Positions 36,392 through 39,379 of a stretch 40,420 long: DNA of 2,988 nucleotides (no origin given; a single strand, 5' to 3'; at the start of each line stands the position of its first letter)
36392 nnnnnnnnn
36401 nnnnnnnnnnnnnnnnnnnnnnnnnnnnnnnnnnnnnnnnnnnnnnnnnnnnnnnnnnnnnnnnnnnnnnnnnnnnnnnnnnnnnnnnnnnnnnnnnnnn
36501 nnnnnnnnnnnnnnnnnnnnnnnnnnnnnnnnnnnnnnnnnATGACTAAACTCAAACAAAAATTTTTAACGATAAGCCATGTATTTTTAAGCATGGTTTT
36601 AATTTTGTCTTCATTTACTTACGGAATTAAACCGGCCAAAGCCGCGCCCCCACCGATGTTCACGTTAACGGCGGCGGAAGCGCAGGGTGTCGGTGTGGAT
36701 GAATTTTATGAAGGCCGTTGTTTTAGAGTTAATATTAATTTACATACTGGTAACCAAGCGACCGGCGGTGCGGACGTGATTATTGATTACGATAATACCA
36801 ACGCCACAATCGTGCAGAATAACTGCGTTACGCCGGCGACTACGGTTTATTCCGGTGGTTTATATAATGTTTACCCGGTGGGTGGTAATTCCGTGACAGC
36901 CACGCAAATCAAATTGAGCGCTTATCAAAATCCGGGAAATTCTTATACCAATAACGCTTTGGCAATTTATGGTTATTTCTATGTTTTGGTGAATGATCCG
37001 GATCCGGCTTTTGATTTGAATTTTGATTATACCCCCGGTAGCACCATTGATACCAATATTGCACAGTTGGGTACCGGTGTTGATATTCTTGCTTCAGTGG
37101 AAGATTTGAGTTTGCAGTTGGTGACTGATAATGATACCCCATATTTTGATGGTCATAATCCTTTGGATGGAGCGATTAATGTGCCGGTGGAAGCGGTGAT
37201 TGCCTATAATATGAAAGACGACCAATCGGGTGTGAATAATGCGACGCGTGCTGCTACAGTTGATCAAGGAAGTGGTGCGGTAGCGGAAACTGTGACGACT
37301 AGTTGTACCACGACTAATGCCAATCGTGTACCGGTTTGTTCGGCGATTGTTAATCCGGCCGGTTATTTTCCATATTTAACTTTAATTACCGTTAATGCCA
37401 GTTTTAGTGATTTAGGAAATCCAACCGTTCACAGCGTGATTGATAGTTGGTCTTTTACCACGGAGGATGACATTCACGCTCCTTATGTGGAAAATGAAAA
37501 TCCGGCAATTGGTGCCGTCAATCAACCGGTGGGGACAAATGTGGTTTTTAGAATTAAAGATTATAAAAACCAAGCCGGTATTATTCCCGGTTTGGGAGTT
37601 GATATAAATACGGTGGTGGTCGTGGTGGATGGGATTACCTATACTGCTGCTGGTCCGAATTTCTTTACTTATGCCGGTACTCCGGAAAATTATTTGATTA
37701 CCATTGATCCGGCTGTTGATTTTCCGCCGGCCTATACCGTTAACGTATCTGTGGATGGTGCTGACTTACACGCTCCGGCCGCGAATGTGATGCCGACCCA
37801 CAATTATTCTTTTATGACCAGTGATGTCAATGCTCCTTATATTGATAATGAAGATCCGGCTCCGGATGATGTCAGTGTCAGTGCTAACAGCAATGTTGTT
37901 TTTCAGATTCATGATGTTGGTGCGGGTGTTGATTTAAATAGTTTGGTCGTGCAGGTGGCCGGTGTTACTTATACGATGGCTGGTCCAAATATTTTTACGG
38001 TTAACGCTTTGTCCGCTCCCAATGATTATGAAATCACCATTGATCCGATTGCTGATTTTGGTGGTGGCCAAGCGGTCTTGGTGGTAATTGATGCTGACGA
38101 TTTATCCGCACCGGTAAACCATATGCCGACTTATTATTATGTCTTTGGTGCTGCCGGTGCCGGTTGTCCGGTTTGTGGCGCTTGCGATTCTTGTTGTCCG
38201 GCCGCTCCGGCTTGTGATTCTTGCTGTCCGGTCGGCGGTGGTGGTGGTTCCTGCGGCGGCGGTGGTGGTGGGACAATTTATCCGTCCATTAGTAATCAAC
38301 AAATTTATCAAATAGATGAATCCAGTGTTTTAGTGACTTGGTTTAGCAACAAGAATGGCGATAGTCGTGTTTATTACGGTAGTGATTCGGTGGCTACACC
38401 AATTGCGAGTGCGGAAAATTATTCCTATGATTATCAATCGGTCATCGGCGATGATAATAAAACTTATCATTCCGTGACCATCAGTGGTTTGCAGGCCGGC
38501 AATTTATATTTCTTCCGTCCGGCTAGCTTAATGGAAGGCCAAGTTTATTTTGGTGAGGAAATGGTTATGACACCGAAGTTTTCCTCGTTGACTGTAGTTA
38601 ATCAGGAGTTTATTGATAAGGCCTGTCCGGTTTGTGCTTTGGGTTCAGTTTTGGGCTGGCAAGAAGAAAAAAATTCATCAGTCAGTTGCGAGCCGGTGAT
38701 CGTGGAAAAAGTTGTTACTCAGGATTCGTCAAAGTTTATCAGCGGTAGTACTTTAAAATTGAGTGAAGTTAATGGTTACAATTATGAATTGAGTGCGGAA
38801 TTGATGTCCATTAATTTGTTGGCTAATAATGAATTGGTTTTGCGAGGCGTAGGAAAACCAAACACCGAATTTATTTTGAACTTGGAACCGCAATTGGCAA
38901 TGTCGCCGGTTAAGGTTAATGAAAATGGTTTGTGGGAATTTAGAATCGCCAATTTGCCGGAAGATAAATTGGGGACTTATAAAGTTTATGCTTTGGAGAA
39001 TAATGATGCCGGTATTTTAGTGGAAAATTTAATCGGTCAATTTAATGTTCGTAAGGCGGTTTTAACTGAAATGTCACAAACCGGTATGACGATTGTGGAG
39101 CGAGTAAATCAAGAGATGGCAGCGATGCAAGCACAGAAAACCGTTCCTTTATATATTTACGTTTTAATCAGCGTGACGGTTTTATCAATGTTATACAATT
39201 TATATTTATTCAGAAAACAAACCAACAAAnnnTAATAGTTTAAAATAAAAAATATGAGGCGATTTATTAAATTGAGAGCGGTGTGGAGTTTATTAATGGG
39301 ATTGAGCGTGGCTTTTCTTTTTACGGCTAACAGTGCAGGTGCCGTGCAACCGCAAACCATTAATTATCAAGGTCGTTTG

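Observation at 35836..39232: Translationally coupled dockerin protein and cohesin-bearing giant surface protein, a predicted two-component non-cellulosomal complex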

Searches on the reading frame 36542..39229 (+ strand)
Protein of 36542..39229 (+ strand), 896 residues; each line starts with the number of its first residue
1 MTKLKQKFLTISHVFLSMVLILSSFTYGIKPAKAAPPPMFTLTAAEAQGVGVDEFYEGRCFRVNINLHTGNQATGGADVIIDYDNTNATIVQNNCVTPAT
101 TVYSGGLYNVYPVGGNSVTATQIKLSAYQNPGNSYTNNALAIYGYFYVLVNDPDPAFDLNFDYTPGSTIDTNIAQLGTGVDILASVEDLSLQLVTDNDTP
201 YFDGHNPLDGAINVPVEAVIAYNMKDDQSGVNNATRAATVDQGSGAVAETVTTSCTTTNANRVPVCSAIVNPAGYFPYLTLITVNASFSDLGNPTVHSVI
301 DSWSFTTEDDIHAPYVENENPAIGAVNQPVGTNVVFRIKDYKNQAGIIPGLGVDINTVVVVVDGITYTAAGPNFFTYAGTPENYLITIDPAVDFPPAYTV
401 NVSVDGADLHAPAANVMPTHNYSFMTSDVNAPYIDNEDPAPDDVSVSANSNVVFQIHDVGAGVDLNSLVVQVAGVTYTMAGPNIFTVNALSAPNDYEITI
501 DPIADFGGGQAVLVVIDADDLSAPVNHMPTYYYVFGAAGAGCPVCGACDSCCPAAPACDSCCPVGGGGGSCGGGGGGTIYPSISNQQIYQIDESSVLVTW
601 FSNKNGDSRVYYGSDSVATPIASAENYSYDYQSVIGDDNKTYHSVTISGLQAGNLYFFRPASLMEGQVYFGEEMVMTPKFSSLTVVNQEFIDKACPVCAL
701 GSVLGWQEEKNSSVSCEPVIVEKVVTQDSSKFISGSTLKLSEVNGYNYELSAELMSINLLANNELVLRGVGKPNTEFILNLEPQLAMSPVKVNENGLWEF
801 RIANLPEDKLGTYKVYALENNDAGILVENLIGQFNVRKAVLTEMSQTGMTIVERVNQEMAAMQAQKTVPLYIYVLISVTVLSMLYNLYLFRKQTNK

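Call 3: search_protein_families(library=pfam, proteins=[window:36542-39229:+], max_evalue=1)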
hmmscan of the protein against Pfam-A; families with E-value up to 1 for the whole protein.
window:36542-39229:+ (896 aa): 3 families
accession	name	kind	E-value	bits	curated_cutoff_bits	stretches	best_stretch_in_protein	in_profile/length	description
PF16656.11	Pur_ac_phosph_N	-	1.7e-08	35.3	30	1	590-660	10-78/93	Purple acid Phosphatase, N-terminal domain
PF13205.12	Big_5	-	0.04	15.1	23.6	1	196-307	1-105/105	Bacterial Ig-like domain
PF14167.11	YfkD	-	0.048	13.3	27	1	626-674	143-191/232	YfkD-like protein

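Call 8: search_solved_structures(query=window:36542-39229:+, max_evalue=10, show_alignments=3)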
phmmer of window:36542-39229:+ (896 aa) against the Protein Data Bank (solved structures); distinct sequences matched with E-value up to 10: 3.
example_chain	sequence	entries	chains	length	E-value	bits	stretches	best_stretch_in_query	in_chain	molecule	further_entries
5czr_A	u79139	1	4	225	0.17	13.4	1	363-413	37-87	Cadherin-related family member 2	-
7n86_A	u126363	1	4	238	0.18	13.2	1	363-413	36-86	Cadherin-related family member 2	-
9jsd_A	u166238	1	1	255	0.66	11.4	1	563-621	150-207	Vacuolar-sorting protein SNF7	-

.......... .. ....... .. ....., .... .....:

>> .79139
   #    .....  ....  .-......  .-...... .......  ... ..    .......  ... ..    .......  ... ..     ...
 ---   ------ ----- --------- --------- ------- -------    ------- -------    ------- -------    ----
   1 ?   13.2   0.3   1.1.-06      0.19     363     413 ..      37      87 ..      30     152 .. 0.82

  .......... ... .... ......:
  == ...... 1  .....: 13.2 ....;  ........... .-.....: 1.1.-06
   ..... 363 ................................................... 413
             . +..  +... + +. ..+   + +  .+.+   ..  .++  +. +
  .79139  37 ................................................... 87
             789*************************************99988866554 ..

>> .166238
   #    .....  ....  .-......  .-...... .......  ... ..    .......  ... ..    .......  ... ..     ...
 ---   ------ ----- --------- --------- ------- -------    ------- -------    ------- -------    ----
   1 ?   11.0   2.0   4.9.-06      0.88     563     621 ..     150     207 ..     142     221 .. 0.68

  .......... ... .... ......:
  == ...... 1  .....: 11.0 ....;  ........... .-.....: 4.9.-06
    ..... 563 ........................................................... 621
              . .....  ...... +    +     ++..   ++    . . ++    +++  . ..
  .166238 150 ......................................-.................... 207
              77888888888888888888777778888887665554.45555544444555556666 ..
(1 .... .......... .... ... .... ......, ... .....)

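Call 10: find_homologous_proteins(query=window:36542-39229:+)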
Query window:36542-39229:+ (896 aa): 26 proteins with E <= 0.001 among 8000 candidates.
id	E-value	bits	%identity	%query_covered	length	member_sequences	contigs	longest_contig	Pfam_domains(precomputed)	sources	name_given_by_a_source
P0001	0.0e+0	2008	99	100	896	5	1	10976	PF16656.12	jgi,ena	-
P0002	0.0e+0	1735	86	100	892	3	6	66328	PF16656.12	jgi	jgi:hypothetical protein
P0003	0.0e+0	1676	83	98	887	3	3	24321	PF16656.12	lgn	-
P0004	0.0e+0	1571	80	98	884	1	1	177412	PF16656.12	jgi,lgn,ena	-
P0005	0.0e+0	1031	59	91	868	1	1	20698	PF16656.12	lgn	-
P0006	0.0e+0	1031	57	96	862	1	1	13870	PF13205.13,PF19077.7,PF16656.12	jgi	-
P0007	2.4e-297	1007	54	100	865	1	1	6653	PF13205.13,PF16656.12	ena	-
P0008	3.6e-296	1003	54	100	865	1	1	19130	PF13205.13,PF19077.7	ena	-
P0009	2.9e-294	997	54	99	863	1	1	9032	PF13205.13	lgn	-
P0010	1.1e-287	975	55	93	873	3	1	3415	PF13205.13,PF16656.12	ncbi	-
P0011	1.5e-109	386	39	59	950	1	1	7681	PF13205.13,PF00395.26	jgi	jgi:hypothetical protein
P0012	9.7e-109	383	38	38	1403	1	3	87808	PF13205.13,PF23926.3,PF19077.7,PF17936.8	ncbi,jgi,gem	-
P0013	2.4e-97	345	42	56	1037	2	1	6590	PF13205.13,PF00395.26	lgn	-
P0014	1.6e-96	343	38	61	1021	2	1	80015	PF13205.13,PF00395.26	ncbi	-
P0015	2.2e-96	342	45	25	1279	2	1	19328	PF13205.13,PF23926.3,PF19077.7,PF17936.8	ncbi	ncbi:Ig-like domain-containing protein [Patescibacteria group bacterium]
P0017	1.4e-94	336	36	61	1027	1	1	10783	PF13205.13,PF00395.26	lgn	-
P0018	1.5e-90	323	40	55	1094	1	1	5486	PF13205.13,PF00395.26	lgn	-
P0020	2.1e-86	309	38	54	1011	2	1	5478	PF13205.13,PF00395.26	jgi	jgi:hypothetical protein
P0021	1.1e-82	297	36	55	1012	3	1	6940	PF13205.13,PF00395.26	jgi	-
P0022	1.0e-81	294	35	60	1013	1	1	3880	PF13205.13,PF00395.26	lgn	-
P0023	3.0e-76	276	35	53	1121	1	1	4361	PF13205.13,PF00395.26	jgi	jgi:hypothetical protein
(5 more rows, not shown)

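Call 20: find_encoding_contigs(protein=P0006, flank=6000, max_places=3)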
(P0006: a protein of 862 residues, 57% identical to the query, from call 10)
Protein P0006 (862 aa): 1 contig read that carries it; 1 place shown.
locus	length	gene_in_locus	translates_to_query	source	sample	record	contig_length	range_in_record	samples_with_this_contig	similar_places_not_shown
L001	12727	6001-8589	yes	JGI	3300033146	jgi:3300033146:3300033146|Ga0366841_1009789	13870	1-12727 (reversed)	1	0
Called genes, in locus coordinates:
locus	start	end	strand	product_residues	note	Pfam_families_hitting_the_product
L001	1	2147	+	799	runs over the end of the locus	PF00133:tRNA-synt_1, PF01406:tRNA-synt_1e (faint), PF09334:tRNA-synt_1g, PF13603:tRNA-synt_1_2, PF00133:tRNA-synt_1, PF09334:tRNA-synt_1g (weak), PF08264:Anticodon_1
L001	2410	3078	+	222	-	PF01863:YgjP-like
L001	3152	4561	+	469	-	PF25292:Beta-prop_CGLA (faint), PF13517:FG-GAP_3, PF01839:FG-GAP (weak), PF03734:YkuD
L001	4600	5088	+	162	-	PF01047:MarR, PF01325:Fe_dep_repress (weak), PF12802:MarR_2 (weak), PF13601:HTH_34 (weak)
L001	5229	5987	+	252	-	-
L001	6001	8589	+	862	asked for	PF19077:Big_13 (faint), PF13205:Big_5 (weak), PF16656:Pur_ac_phosph_N (weak)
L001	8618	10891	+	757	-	-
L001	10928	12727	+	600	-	?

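Call 33: find_encoding_contigs(protein=P0014, flank=6000, max_places=2)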
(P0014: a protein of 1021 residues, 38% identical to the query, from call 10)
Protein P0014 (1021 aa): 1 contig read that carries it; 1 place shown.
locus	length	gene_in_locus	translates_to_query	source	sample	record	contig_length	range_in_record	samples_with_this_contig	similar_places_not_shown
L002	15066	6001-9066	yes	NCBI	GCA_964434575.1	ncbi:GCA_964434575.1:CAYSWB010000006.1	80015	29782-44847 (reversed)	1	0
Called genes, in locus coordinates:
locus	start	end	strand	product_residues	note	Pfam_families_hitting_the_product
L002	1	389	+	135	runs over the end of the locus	-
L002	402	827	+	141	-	PF00572:Ribosomal_L13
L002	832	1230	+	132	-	PF00380:Ribosomal_S9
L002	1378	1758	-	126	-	-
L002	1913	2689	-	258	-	PF01145:Band_7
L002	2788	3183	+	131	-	-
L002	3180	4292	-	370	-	-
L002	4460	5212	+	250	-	-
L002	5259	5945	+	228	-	-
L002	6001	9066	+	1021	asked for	PF13205:Big_5, PF00395:SLH (faint)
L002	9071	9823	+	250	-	-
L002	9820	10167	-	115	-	-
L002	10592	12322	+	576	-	-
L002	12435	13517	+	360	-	PF02481:DNA_processg_A, PF17782:WHD_DprA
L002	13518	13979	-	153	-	PF02643:DUF192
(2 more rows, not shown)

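Call 82: list_cluster_members(proteins=[P0010, P0014, P0043, P0081, P0086, P0092, P0093, P0104, P0112, P0047])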
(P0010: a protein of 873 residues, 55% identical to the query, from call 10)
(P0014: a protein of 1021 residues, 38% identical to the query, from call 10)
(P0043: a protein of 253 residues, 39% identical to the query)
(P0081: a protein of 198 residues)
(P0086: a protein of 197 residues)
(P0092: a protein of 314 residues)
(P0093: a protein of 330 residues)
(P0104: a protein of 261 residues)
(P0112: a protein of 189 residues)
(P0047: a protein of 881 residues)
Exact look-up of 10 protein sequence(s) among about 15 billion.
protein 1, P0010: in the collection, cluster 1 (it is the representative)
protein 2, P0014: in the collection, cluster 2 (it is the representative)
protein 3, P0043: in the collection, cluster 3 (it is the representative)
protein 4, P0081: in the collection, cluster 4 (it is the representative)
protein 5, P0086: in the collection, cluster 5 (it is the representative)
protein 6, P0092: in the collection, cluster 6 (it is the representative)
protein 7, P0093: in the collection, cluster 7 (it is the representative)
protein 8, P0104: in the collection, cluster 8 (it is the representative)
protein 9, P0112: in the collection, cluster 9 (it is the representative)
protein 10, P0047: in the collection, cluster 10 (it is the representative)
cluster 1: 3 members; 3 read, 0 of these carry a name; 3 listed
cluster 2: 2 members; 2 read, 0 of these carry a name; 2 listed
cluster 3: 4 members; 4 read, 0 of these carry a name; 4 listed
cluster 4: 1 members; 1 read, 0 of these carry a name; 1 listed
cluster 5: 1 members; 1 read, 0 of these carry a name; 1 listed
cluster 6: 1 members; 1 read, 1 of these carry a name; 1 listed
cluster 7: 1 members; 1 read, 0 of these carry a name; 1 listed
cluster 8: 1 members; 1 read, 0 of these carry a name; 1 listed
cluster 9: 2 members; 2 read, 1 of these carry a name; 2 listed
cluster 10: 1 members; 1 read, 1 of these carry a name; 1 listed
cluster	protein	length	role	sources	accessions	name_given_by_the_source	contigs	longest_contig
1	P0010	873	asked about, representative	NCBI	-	-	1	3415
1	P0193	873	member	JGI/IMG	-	-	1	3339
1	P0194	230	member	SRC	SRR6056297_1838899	-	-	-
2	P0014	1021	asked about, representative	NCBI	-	-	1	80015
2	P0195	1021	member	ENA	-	-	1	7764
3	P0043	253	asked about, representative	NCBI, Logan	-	-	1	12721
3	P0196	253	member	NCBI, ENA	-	-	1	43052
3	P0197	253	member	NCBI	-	-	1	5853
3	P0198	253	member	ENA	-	-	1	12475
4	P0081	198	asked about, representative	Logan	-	-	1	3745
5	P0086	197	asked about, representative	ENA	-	-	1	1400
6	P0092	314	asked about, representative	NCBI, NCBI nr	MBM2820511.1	MAG: hypothetical protein HW405_271 [Candidatus Berkelbacteria bacterium] | hypothetical protein [Candidatus Berkelbacteria bacterium]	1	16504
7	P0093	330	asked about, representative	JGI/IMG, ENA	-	-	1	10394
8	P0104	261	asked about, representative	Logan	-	-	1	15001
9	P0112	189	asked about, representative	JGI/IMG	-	-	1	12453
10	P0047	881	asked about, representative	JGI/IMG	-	hypothetical protein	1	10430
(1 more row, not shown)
